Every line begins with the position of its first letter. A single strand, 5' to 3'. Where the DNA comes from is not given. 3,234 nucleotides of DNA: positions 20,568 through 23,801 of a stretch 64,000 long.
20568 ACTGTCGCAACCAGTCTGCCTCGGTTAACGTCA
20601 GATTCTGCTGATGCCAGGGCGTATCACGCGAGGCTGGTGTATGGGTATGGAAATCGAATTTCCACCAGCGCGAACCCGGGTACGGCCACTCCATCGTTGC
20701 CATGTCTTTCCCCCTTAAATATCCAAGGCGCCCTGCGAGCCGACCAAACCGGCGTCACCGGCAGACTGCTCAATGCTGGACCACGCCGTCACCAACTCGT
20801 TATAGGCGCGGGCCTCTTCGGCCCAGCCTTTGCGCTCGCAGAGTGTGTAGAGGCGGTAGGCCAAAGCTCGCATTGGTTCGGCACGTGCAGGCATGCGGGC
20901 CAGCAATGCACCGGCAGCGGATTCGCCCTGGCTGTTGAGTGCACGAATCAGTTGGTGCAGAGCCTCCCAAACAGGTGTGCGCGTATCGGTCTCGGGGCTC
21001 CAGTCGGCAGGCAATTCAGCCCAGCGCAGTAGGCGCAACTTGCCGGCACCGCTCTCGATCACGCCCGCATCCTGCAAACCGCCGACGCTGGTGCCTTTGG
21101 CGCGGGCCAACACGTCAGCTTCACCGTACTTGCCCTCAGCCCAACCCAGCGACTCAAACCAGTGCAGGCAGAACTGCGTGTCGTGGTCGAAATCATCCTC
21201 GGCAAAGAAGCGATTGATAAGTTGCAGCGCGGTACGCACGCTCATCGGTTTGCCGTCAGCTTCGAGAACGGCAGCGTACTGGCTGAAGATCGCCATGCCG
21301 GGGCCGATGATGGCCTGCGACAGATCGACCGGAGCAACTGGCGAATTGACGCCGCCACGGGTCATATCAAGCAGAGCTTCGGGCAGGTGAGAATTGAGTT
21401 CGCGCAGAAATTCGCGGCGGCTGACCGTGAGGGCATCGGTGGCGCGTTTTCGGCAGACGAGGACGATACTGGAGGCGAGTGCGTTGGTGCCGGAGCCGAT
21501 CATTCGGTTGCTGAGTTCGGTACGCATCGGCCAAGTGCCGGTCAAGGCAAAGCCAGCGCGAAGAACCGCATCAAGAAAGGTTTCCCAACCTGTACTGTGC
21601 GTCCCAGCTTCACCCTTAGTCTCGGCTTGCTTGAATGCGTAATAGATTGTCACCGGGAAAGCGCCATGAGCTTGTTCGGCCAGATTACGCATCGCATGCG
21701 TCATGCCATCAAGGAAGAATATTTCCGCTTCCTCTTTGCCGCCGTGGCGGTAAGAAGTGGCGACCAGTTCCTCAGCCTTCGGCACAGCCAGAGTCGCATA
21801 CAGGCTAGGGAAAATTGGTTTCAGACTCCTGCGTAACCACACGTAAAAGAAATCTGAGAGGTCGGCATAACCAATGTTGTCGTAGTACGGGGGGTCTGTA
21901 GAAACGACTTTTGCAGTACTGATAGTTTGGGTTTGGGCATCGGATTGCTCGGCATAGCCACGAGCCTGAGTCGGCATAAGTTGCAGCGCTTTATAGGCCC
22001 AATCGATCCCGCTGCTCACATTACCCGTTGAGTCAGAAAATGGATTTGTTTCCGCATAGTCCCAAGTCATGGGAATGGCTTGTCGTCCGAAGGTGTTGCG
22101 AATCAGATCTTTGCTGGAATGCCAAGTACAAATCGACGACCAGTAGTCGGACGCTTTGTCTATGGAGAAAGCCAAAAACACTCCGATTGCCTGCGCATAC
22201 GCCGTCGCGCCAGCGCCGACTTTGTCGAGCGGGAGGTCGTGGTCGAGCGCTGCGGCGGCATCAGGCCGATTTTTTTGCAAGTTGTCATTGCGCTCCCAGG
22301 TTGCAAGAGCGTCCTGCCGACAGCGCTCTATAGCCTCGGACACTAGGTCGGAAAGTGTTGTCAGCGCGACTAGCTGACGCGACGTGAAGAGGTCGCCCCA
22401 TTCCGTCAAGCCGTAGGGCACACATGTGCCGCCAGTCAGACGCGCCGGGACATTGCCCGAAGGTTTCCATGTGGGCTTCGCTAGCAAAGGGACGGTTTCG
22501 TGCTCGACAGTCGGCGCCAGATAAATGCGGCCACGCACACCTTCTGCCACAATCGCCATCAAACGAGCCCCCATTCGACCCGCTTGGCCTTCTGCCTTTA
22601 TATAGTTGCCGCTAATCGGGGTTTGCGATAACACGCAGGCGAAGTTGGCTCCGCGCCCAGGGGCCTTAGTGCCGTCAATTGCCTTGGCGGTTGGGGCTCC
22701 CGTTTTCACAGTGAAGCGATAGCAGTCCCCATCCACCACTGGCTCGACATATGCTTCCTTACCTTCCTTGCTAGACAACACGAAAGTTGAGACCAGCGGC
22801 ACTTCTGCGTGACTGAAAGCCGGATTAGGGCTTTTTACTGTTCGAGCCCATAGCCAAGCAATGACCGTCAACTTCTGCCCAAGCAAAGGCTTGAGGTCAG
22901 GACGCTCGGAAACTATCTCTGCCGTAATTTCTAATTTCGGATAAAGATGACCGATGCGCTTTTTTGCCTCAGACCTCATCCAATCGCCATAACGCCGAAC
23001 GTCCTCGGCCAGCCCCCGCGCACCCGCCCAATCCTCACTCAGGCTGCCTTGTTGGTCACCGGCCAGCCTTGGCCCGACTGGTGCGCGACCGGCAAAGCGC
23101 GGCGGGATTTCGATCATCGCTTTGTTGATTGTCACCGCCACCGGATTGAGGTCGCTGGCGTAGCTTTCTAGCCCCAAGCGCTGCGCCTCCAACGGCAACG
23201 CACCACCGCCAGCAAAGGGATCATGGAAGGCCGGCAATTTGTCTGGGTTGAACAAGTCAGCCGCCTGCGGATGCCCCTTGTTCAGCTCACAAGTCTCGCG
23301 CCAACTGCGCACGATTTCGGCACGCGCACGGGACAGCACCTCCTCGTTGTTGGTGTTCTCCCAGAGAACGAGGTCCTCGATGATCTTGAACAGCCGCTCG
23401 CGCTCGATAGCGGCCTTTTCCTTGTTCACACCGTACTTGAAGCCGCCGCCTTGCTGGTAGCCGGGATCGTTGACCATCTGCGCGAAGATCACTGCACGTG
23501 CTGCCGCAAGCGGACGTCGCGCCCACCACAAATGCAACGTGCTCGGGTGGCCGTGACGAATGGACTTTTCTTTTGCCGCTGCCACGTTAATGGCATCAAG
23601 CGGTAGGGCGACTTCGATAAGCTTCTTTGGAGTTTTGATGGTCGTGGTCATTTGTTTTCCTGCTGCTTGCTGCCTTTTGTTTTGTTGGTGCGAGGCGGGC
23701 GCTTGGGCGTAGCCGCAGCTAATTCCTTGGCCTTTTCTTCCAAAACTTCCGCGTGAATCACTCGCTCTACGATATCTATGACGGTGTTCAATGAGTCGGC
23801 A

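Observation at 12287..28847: ~16.5-kb, nine-gene translationally coupled operon on a DUF499 / DUF1156 methyltransferase / SNF2-DUF3883 core with extra nuclease, sensor and membrane components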

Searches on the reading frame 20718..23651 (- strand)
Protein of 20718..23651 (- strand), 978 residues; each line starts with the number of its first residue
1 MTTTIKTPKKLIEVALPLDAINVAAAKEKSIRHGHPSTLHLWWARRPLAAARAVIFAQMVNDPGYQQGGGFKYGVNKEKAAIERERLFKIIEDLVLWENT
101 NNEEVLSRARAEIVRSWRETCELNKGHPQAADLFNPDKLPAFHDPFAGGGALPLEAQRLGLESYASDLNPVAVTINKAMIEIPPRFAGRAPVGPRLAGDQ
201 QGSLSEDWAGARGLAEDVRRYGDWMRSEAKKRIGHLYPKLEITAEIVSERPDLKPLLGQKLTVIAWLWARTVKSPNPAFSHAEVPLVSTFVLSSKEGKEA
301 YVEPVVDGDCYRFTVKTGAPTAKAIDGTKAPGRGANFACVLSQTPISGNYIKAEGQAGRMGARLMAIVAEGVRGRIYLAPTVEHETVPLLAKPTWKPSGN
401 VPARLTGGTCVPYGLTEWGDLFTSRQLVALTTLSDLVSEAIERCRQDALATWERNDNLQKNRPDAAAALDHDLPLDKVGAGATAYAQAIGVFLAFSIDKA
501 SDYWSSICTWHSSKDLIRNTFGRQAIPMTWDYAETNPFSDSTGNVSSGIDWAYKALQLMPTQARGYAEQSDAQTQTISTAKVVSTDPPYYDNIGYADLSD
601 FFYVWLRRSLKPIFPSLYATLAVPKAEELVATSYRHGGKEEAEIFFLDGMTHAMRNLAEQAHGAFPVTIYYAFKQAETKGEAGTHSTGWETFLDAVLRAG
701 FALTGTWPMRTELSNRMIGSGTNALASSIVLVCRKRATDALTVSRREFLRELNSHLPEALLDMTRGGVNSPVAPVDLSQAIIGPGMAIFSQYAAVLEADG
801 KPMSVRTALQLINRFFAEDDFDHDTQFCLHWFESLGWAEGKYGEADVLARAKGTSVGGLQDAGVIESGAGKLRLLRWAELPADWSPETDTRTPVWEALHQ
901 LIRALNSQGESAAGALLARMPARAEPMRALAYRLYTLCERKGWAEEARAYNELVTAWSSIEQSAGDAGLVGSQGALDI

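Call 4: search_protein_families(library=pfam, proteins=[window:20718-23651:-], max_evalue=0.01)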
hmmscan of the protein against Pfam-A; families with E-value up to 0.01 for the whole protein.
window:20718-23651:- (978 aa): 2 families
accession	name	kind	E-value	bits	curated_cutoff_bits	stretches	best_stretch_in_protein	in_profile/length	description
PF06634.17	DUF1156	-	3.3e-31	107.7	24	1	15-90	1-73/73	Protein of unknown function (DUF1156)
PF02086.21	MethyltransfD12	-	0.0004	20.6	22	1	138-181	20-63/253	D12 class N6 adenine-specific DNA methyltransferase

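Call 5: search_protein_families(library=padloc, proteins=[window:20718-23651:-], max_evalue=0.01)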
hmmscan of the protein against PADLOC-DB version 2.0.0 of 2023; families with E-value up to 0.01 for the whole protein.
window:20718-23651:- (978 aa): 9 families
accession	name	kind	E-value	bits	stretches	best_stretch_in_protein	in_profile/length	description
PDLC00660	HmaB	-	0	1768.8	1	1-977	1-966/967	DNA-adenine methylase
PDLC00661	HmaB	-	0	1716.3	1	3-978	2-973/973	DNA-adenine methylase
PDLC03233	MTase_II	-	5.8e-28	95.8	2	485-810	395-715/731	Type II methyltransferase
PDLC03352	MTase_II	-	6.7e-24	81.8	2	482-611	455-597/1023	Type II methyltransferase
PDLC02189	DUF1156_MTase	-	3.4e-23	79.8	2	497-757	470-699/944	-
PDLC03314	MTase_II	-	2.5e-14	50.3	2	491-742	461-685/944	Type II methyltransferase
PDLC03322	MTase_II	-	5.8e-05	20.1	1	142-178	68-104/446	Type II methyltransferase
PDLC03345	MTase_II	-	0.0012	15.2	1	141-182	51-92/581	Type II methyltransferase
PDLC03319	MTase_II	-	0.0059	13.5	0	142-181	27-66/503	Type II methyltransferase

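Call 25: search_protein_families(library=ncbifam, proteins=[window:20718-23651:-], max_evalue=0.001)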
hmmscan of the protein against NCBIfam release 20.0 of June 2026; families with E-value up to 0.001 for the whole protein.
window:20718-23651:- (978 aa): 1 family
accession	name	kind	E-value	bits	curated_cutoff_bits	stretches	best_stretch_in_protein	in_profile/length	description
NF042963.1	DUF1156_antiphage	equivalog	6e-33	114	1000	2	491-763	491-732/960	anti-phage-associated DUF1156 domain-containing protein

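Call 26: find_related_loci(query=window:20718-23651:-, collection=genome_contigs, flank=10000)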
Query window:20718-23651:- (978 aa) in genome_contigs; peptide patterns used: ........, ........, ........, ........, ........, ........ (x = any residue, [..] = any of these).
600 stretches matched a pattern (row limit reached: there are more); 590 encode a relative of the query (tblastn E <= 1e-3); the best 80 are kept; 80 distinct loci.
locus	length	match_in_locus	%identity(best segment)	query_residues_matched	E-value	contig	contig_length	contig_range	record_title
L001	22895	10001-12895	80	1-978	0e+0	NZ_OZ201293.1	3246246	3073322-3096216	Imbroritus primus strain LMG 32992 isolate LMG 32992 chromosome 1, complete sequence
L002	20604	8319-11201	79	3-978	0e+0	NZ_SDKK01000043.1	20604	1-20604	Zoogloea oleivorans strain Buc BUC_nxtrim.se_trimmed_contig_43, whole genome shotgun sequence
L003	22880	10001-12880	79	3-978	0e+0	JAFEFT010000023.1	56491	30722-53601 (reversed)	MAG: Proteobacteria bacterium isolate SZAS TMP-107 PROT-AMP-10__23__length-56491, whole genome shotgun sequence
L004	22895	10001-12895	79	3-978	0e+0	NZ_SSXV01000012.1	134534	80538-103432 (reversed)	Thauera sp. 2A1 XMAS_Iso2_NODE_12_length_134534_cov_116.575, whole genome shotgun sequence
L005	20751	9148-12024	78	3-978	0e+0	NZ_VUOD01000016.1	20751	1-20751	Arenimonas fontis strain 3729k NODE_16, whole genome shotgun sequence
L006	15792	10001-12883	77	1-976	0e+0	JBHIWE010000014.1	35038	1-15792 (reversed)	MAG: Acidovorax sp. isolate MAG16 WDNA01_bin.24.orig_14, whole genome shotgun sequence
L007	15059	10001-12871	78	4-978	0e+0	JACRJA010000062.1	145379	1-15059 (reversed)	MAG: Rhodocyclales bacterium isolate NC_groundwater_1817_Pr3_B-0.1um_66_22 SR-2_scaffold_141_3711297, whole genome shotg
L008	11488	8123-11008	76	3-978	0e+0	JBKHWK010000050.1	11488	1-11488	MAG: Gammaproteobacteria bacterium isolate B_bin_40_strict NODE_50_length_11488_cov_10.693278, whole genome shotgun sequ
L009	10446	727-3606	76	3-978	0e+0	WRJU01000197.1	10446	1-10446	MAG: Proteobacteria bacterium isolate Nt197P4bin15 JGI24705J35276_12237264, whole genome shotgun sequence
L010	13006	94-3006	74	3-978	0e+0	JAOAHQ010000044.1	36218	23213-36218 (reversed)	MAG: Rhodocyclaceae bacterium isolate SKW65 k141_594342, whole genome shotgun sequence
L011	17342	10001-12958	73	3-976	0e+0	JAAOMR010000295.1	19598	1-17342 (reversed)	Acidithiobacillus ferrivorans strain DSM 22755 Contig295, whole genome shotgun sequence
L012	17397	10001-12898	72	4-978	0e+0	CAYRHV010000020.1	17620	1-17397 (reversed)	MAG TPA_asm: uncultured Ottowia sp. isolate SRP193661_co1_109 genome assembly, contig: NODE_3309_length_17620_cov_88.055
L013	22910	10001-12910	71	1-978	0e+0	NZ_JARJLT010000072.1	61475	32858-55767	Pseudomonas citronellolis strain GW210018_S65 Contig_72_149.034, whole genome shotgun sequence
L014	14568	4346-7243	71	3-978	0e+0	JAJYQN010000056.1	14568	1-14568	MAG: Proteobacteria bacterium isolate DS4.bin33 NODE_4801_length_14568_cov_3.646216, whole genome shotgun sequence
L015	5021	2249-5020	74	5-944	0e+0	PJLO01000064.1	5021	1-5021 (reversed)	MAG: Acidobacteria bacterium isolate Tolsyn NODE_11604, whole genome shotgun sequence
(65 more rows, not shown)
